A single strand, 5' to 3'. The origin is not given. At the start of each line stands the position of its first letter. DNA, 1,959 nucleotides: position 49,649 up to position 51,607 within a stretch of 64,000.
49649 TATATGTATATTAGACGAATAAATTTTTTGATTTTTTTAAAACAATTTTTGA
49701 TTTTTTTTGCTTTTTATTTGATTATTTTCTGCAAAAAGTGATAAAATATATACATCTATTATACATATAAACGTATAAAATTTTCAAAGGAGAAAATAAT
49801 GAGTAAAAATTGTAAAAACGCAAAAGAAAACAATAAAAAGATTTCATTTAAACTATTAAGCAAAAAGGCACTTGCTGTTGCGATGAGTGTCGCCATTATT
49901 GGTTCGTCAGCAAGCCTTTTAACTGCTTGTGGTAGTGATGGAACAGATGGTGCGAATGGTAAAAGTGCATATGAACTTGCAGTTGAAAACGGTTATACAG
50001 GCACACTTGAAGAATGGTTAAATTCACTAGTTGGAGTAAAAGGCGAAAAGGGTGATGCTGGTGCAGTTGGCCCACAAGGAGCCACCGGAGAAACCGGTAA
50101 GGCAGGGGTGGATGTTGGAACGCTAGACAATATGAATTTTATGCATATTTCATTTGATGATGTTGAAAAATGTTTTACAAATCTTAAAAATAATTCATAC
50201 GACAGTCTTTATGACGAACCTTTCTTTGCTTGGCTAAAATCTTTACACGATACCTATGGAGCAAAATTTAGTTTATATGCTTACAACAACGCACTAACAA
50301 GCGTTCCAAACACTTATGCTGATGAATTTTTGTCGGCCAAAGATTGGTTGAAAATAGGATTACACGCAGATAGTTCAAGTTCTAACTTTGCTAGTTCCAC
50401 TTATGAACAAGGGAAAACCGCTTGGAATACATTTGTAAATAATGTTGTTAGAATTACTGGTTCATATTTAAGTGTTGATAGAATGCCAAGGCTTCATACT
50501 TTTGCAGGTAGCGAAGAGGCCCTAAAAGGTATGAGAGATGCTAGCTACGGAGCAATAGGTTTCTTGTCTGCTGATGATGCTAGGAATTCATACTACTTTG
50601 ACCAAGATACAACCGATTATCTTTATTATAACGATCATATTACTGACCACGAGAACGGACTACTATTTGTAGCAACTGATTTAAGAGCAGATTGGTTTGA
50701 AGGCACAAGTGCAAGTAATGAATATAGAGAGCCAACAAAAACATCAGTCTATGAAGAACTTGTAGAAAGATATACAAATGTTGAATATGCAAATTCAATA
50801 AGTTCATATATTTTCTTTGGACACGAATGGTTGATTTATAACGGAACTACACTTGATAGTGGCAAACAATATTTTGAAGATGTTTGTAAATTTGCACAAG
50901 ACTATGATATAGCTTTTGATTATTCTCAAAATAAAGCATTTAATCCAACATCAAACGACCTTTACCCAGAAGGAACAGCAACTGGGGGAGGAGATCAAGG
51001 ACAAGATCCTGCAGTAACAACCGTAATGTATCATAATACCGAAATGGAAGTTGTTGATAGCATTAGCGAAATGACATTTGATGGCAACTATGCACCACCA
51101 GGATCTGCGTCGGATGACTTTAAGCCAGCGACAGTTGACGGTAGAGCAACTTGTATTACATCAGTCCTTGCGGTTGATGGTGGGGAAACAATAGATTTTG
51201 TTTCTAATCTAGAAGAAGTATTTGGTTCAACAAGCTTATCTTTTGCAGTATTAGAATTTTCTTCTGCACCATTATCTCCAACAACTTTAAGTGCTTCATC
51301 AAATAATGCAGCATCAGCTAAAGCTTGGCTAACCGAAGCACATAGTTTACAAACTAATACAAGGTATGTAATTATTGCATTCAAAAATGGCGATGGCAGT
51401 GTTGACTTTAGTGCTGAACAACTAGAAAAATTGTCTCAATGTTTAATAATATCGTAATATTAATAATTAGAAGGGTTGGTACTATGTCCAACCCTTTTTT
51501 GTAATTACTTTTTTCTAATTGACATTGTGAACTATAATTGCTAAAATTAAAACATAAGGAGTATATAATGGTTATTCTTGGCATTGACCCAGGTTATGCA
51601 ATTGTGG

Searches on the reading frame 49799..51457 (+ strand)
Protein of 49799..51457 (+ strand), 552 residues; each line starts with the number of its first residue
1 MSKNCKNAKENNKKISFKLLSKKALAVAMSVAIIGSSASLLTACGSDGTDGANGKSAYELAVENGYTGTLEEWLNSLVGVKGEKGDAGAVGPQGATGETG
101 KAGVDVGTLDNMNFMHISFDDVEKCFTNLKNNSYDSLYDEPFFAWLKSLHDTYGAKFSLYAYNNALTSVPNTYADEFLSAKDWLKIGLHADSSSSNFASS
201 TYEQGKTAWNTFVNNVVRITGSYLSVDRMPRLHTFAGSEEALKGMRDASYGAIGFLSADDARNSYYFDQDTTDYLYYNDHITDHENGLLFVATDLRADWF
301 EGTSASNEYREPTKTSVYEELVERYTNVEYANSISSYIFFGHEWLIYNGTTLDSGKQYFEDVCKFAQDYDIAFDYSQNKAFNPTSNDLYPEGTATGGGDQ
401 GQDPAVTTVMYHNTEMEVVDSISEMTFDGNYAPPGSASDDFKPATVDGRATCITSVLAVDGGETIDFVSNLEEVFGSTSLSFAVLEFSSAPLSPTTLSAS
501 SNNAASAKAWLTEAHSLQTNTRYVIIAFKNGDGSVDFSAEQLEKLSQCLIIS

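Call 7: search_protein_families(library=pfam, proteins=[window:49799-51457:+], max_evalue=0.01)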
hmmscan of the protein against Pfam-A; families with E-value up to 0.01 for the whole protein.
window:49799-51457:+ (552 aa): 1 family
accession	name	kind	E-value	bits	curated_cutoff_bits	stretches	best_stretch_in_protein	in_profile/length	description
PF01391.23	Collagen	-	0.0022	18.1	27.2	1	80-103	26-49/60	Collagen triple helix repeat (20 copies)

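Call 10: find_encoding_contigs(protein=window:49799-51457:+, flank=3000, max_places=10)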
Protein window:49799-51457:+ (552 aa): no gene with exactly this product is on record in the collection.

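Call 12: find_homologous_proteins(query=window:49799-51457:+)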
Query window:49799-51457:+ (552 aa): 459 proteins with E <= 0.001 among 8000 candidates; the best 120 are listed.
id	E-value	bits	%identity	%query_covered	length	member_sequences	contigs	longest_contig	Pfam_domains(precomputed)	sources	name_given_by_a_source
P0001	0.0e+0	1243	100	100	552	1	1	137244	-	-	-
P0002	4.1e-273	925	75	99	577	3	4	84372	PF01391.24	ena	-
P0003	8.8e-263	891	71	99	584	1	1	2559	PF01391.24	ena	-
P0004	2.1e-249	847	82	83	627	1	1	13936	-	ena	-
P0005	1.2e-230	785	72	90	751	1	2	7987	PF01391.24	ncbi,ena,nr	ncbi:MAG: collagen-like protein [Clostridia bacterium]|nr:collagen-like protein [Clostridia bacteriu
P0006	2.1e-221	754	69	90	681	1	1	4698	PF01391.24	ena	-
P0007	2.6e-217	741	67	92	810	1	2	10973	-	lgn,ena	-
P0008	7.3e-201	686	67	86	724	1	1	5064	-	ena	-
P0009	3.7e-187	641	49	98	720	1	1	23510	-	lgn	-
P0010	1.3e-166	573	59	80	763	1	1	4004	-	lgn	-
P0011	3.9e-164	565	56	68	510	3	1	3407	-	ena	-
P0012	1.9e-163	563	45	80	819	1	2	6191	-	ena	-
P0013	1.2e-161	557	80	55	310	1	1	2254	-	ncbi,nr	ncbi:MAG: hypothetical protein J6J23_06145, partial [Clostridia bacterium]|nr:hypothetical protein [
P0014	1.3e-155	537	44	80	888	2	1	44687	-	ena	-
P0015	8.1e-144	498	63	12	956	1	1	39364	PF01391.24,PF13306.13,PF11154.14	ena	-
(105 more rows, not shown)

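Call 13: find_encoding_contigs(protein=P0002, flank=3000, max_places=6)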
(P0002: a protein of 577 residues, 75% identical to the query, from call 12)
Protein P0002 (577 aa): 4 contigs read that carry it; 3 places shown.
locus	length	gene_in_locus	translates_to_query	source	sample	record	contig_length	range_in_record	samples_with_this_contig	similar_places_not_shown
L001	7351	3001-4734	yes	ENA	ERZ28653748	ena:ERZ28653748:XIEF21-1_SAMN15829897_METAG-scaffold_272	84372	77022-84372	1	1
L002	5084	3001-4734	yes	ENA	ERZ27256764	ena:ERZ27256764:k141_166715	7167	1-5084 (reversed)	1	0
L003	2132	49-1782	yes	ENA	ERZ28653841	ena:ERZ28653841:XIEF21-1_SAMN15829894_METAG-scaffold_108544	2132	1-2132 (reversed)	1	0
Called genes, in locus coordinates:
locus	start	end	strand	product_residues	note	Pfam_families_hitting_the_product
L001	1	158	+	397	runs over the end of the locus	PF00149:Metallophos, PF12850:Metallophos_2 (weak)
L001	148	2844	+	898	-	PF13476:AAA_23, PF13558:SbcC_Walker_B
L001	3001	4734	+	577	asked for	PF01391:Collagen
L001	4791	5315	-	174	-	PF00293:NUDIX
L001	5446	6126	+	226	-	PF01966:HD (weak)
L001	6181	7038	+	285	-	PF00246:Peptidase_M14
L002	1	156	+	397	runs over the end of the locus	PF00149:Metallophos, PF12850:Metallophos_2 (weak)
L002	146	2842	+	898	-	PF13476:AAA_23, PF13558:SbcC_Walker_B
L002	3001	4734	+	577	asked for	PF01391:Collagen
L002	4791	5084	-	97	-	?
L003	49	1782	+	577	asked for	PF01391:Collagen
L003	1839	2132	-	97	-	?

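Call 14: find_encoding_contigs(protein=P0004, flank=3000, max_places=4)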
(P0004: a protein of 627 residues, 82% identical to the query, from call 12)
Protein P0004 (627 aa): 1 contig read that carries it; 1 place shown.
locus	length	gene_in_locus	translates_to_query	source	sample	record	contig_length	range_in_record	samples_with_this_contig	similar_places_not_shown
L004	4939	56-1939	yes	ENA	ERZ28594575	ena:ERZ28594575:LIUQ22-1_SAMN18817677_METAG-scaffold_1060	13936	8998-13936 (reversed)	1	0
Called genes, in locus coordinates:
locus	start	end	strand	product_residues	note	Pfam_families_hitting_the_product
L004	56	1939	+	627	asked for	-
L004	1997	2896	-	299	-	-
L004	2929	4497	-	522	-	PF00920:ILVD_EDD_N, PF24877:ILV_EDD_C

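Call 15: find_encoding_contigs(protein=P0005, flank=3000, max_places=4)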
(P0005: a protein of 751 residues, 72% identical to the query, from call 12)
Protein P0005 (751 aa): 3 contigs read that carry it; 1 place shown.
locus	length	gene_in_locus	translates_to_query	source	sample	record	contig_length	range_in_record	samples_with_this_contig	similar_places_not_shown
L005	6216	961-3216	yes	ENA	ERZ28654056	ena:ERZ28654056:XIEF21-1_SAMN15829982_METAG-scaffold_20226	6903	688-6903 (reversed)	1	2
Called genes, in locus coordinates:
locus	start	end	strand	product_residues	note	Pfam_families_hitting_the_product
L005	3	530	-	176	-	?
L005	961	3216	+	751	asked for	PF01391:Collagen (faint)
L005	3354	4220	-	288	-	PF02645:DegV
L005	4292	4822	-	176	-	PF01464:SLT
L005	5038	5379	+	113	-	PF04297:UPF0122, PF04545:Sigma70_r4 (weak)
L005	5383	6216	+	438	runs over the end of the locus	PF02881:SRP54_N, PF00448:SRP54, PF01583:APS_kinase (faint), PF01656:CbiA (weak), PF02978:SRP_SPB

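Call 24: find_related_loci(query=A2, collection=genome_contigs, flank=6000)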
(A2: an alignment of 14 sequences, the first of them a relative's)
Query A2 (552 aa) in genome_contigs; peptide patterns used: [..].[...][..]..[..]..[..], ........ (x = any residue, [..] = any of these).
38 stretches matched a pattern; 20 encode a relative of the query (tblastn E <= 1e-3); 20 distinct loci.
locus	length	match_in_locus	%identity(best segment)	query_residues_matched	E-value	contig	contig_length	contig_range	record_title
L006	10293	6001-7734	74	6-552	0e+0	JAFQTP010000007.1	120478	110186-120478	MAG: Clostridia bacterium isolate RGIG2139 Goat_Colon-6__c894308, whole genome shotgun sequence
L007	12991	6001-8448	65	93-552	0e+0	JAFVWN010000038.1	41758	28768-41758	MAG: Clostridia bacterium isolate RGIG5459 Sheep_Colon-5__c538967, whole genome shotgun sequence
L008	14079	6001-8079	53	91-551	7e-164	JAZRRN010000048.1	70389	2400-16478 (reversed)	MAG: Candidatus Caccovivens sp. isolate T1900045353_YK20190043.MAGScoT_cleanbin_000015 SGB_6775_k141_1938009, whole geno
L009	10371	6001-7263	43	109-552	1e-110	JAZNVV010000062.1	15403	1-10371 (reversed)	MAG: Christensenellaceae bacterium isolate T1900044788_TS20190254.MAGScoT_cleanbin_000010 SGB_2623_k141_1404712, whole g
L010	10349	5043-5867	53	114-385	8e-96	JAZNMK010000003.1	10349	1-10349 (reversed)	MAG: Acutalibacteraceae bacterium isolate T1900044663_TS20190129.MAGScoT_cleanbin_000009 SGB_1534_k141_746022, whole gen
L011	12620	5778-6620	51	114-391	2e-92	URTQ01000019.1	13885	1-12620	uncultured Clostridiales bacterium isolate UMGS1331 genome assembly, contig: NODE_290_length_13885_cov_4.962473, whole g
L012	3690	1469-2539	44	27-390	9e-93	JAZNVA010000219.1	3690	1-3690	MAG: Eubacteriales bacterium isolate T1900044792_TS20190258.MAGScoT_cleanbin_000010 SGB_2658_k141_389657, whole genome s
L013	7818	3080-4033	46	79-390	5e-89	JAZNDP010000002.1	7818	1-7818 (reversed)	MAG: Eubacteriales bacterium isolate T1900044726_TS20190192.MAGScoT_cleanbin_000057 SGB_1954_k141_3562549, whole genome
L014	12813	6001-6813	52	113-382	2e-88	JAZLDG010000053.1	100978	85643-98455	MAG: Candidatus Scatosoma sp. isolate T1900045040_TC20190033.MAGScoT_cleanbin_000004 SGB_4476_k141_1157276, whole genome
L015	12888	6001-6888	48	97-389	8e-88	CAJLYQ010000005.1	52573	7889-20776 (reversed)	MAG TPA_asm: uncultured Catabacter sp. isolate ERR321646-bin.66 genome assembly, contig: NODE_417_length_52573_cov_4.862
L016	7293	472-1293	51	113-379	4e-87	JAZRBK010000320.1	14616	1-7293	MAG: Candidatus Scatosoma sp. isolate T1900045129_TC20190123.MAGScoT_cleanbin_000010 SGB_4873_k141_2402888, whole genome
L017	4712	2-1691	49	114-389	1e-78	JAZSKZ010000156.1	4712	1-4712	MAG: Faecousia sp. isolate T1900044558_TS20190024.MAGScoT_cleanbin_000099 SGB_343_k141_189586, whole genome shotgun sequ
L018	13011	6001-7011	44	61-389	4e-91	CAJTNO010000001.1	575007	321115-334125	MAG TPA_asm: uncultured Christensenella sp. isolate MGBC105042 genome assembly, contig: MGBC105042.1, whole genome shotg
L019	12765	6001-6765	49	115-379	2e-75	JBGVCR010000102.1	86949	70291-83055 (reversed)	MAG: Candidatus Cryptobacteroides sp. isolate fecal_MAG_456 fecal_MAG_456_contig_0102, whole genome shotgun sequence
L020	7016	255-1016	46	115-378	2e-72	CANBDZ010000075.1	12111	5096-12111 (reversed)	MAG TPA_asm: uncultured Bacteroidales bacterium isolate SRR15429293_bin.1_metawrap_v1.3_MAG genome assembly, contig: NOD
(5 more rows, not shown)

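Call 28: find_encoding_contigs(protein=P0003, flank=1500, max_places=6)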
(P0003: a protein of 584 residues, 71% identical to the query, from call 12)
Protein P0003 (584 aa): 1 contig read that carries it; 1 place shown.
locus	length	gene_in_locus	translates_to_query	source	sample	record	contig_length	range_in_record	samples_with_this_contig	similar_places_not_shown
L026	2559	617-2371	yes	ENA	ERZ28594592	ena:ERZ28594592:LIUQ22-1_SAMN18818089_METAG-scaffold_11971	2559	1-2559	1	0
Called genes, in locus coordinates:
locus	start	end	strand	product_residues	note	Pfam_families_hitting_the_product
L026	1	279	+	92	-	?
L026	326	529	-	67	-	PF13560:HTH_31 (weak), PF12844:HTH_19, PF01381:HTH_3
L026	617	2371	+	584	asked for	PF01391:Collagen (faint)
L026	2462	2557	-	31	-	?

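Call 29: find_encoding_contigs(protein=P0006, flank=1500, max_places=6)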
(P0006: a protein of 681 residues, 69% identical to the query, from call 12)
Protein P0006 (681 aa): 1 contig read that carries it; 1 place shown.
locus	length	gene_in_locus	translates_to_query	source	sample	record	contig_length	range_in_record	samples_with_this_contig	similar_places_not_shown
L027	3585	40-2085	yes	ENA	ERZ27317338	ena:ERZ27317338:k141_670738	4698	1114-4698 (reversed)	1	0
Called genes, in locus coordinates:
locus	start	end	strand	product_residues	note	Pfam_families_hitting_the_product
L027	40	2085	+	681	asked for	PF01391:Collagen (faint)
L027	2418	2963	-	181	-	-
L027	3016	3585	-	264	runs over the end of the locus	PF00753:Lactamase_B, PF23023:Anti-Pycsar_Apyc1, PF12706:Lactamase_B_2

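Call 30: find_encoding_contigs(protein=P0007, flank=1500, max_places=6)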
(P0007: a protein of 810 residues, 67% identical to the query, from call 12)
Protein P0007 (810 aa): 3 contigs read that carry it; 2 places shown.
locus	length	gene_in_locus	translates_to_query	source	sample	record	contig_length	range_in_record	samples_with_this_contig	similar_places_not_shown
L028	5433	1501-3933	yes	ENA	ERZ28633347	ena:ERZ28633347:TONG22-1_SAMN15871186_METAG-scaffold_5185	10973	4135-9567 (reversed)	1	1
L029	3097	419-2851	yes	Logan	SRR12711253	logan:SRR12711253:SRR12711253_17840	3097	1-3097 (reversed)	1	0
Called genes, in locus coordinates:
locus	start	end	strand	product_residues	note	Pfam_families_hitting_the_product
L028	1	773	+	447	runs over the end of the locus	PF00342:PGI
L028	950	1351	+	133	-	-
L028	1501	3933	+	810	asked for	-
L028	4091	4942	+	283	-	-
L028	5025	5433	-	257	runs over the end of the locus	PF00588:SpoU_methylase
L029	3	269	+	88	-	?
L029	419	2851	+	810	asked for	-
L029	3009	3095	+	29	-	?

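Call 31: find_encoding_contigs(protein=P0008, flank=1500, max_places=6)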
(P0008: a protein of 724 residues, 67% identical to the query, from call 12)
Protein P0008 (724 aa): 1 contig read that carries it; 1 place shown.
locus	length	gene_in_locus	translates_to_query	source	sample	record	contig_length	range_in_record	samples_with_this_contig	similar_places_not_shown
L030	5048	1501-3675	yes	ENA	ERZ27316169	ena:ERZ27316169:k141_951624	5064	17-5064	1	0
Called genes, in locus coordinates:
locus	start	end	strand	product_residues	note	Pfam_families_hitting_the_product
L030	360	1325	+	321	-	PF00589:Phage_integrase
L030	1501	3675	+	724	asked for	-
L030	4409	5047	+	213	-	?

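Call 44: search_protein_families(library=ncbifam, proteins=[L030:360-1325:+, L018:3122-4018:+], max_evalue=0.001)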
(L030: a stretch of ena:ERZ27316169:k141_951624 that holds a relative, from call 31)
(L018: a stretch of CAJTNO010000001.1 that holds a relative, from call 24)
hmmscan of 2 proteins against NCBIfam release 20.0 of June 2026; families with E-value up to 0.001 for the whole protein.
L030:360-1325:+ (321 aa): 11 families
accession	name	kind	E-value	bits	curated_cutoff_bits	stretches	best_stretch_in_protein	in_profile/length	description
NF040815.2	recomb_XerA_Arch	equivalog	7.1e-26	91.3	220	2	171-297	136-259/263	site-specific tyrosine recombinase/integron integrase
TIGR02224.1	recomb_XerC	equivalog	3.8e-19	69.2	335.15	2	194-297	172-282/295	tyrosine recombinase XerC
TIGR02225.1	recomb_XerD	equivalog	2.8e-15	56.4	329.6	1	17-294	12-276/290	site-specific tyrosine recombinase XerD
NF001399.0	PRK00283.1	subfamily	1.6e-14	53.9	279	2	214-295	204-286/300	tyrosine recombinase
NF003462.0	PRK05084.1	equivalog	4e-13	48.8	267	1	139-306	203-358/360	tyrosine recombinase XerS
TIGR02249.1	integrase_gron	subfamily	5.4e-12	45.7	265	1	231-292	239-300/315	integron integrase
NF002685.0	PRK02436.1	equivalog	1.5e-07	31.5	178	1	43-170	29-151/245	site-specific tyrosine recombinase XerD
NF011946.0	PRK15417.1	equivalog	2.2e-07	30.4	435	1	232-291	255-314/337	integron integrase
NF002331.0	PRK01287.1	subfamily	1.2e-05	24.5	371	0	213-292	232-312/365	site-specific tyrosine recombinase XerC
NF040693.1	recomb_GmtY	equivalog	8.8e-05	21.9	340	0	224-284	360-425/441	gamma-mobile-trio recombinase GmtY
NF007371.0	PRK09871.1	subfamily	0.00073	19.1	222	0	137-168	32-63/198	tyrosine-type DNA invertase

L018:3122-4018:+ (299 aa): 11 families
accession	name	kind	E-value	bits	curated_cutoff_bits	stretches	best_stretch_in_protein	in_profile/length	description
NF040815.2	recomb_XerA_Arch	equivalog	3.3e-25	89.1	220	1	19-291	12-261/263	site-specific tyrosine recombinase/integron integrase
TIGR02224.1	recomb_XerC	equivalog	4.8e-24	85.2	335.15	2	210-293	203-286/295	tyrosine recombinase XerC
TIGR02225.1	recomb_XerD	equivalog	1.3e-19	70.7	329.6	1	15-291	9-281/290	site-specific tyrosine recombinase XerD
NF001399.0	PRK00283.1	subfamily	3.8e-17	62.5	279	2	14-165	17-170/300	tyrosine recombinase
TIGR02249.1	integrase_gron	subfamily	1.3e-16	60.8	265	2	235-290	251-306/315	integron integrase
NF003462.0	PRK05084.1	equivalog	7.8e-13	47.9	267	1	138-297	204-357/360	tyrosine recombinase XerS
NF011946.0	PRK15417.1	equivalog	1.2e-10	41.1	435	1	222-285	253-316/337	integron integrase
NF002331.0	PRK01287.1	subfamily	3.2e-09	36.2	371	1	73-283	102-311/365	site-specific tyrosine recombinase XerC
NF007371.0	PRK09871.1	subfamily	2.1e-05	24.2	222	0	134-171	31-68/198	tyrosine-type DNA invertase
NF002685.0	PRK02436.1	equivalog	0.00039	20.3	178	0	136-281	119-243/245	site-specific tyrosine recombinase XerD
NF040693.1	recomb_GmtY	equivalog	0.00071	18.9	340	0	217-274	361-423/441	gamma-mobile-trio recombinase GmtY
